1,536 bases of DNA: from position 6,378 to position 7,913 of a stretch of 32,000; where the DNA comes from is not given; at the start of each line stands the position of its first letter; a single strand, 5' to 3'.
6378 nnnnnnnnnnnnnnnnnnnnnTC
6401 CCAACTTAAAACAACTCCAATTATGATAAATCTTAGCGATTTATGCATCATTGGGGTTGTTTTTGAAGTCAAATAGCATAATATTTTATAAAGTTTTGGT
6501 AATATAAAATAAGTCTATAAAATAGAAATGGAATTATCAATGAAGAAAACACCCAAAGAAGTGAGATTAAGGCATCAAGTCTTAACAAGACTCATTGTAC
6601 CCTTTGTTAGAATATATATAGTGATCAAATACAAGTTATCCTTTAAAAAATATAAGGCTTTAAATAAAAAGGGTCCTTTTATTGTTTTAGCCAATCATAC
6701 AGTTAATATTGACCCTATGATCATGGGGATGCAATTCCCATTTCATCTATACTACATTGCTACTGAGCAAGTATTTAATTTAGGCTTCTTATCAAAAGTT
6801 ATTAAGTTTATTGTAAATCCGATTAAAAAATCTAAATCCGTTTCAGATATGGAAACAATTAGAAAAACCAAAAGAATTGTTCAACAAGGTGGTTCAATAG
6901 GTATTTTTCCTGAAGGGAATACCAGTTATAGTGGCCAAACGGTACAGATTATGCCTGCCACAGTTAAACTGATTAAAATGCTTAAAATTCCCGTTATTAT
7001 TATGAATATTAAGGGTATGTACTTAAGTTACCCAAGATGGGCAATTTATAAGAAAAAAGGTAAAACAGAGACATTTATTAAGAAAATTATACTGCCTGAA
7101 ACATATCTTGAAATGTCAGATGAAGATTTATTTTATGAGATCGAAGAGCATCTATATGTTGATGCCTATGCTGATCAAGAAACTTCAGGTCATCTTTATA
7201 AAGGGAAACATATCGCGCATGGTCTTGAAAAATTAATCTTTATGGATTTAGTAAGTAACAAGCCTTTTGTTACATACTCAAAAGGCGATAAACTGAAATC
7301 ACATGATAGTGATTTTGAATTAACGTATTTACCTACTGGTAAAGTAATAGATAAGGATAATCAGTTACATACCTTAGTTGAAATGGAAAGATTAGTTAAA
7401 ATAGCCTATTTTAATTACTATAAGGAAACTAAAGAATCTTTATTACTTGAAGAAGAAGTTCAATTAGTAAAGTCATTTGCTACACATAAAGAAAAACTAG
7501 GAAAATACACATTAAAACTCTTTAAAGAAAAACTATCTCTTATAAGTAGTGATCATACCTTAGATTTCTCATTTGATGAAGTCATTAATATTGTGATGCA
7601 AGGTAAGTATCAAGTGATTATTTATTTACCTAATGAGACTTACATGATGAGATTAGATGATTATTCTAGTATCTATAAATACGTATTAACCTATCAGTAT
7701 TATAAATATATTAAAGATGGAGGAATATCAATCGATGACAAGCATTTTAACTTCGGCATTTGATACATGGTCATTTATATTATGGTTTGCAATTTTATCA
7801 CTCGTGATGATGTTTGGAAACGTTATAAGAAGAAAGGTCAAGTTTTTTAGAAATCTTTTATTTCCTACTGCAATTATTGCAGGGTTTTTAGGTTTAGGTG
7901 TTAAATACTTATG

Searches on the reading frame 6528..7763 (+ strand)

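Call 3: search_protein_families(library=pfam, proteins=[window:6528-7763:+], max_evalue=0.1)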
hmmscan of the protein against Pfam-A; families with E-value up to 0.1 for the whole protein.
window:6528-7763:+ (411 aa): 1 family
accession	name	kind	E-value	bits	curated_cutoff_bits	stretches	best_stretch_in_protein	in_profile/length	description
PF01553.26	Acyltransferase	-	1.2e-15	57.9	23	1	40-159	5-129/132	Acyltransferase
